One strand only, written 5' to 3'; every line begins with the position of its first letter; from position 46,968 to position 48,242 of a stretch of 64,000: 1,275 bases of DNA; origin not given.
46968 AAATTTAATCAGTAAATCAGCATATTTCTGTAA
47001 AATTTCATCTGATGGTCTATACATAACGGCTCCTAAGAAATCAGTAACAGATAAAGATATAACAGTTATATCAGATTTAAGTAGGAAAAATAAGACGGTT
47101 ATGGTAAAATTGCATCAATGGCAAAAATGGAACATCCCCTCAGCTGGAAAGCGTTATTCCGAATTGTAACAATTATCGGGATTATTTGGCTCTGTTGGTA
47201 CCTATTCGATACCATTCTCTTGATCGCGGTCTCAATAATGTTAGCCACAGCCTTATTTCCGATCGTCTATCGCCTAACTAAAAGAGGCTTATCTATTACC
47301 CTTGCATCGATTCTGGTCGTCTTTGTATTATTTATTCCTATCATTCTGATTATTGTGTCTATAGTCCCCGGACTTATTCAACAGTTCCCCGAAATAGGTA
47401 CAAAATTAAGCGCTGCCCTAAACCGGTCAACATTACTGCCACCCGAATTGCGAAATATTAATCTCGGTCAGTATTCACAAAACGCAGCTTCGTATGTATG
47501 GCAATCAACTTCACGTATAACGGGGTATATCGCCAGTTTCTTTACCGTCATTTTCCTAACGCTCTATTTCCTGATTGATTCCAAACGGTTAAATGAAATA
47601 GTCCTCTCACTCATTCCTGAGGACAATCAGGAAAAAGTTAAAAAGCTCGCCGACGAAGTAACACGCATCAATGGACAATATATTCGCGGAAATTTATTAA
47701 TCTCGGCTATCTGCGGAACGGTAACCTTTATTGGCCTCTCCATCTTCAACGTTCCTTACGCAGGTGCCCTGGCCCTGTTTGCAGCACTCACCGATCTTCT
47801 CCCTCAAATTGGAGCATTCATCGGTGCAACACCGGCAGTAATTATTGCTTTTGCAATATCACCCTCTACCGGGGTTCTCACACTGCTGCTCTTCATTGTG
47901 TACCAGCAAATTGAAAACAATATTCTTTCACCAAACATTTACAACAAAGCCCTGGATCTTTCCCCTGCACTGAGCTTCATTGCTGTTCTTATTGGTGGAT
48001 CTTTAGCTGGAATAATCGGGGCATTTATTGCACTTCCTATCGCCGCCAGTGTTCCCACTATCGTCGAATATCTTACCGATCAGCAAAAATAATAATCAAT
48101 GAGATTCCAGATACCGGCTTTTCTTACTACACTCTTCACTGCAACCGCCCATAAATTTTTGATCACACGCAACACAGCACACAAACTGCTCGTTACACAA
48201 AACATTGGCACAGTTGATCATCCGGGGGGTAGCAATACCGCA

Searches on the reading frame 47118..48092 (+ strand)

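Call 63: search_protein_families(library=ncbifam, proteins=[window:47118-48092:+], max_evalue=1e-8)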
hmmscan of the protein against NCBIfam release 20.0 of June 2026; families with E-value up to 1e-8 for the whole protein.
window:47118-48092:+ (324 aa): 3 families
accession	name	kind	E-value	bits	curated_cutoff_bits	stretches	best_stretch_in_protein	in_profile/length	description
NF045801.1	efflux_ABUW_0982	equivalog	4.3e-23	81.9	675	1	144-320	165-344/392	chloramphenicol efflux transporter CxpE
TIGR02872.1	spore_ytvI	equivalog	1.1e-21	77.6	198.15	1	122-306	142-326/341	sporulation integral membrane protein YtvI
NF008930.0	PRK12287.1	subfamily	1.4e-10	41.3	318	1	30-317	31-326/344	AI-2E family transporter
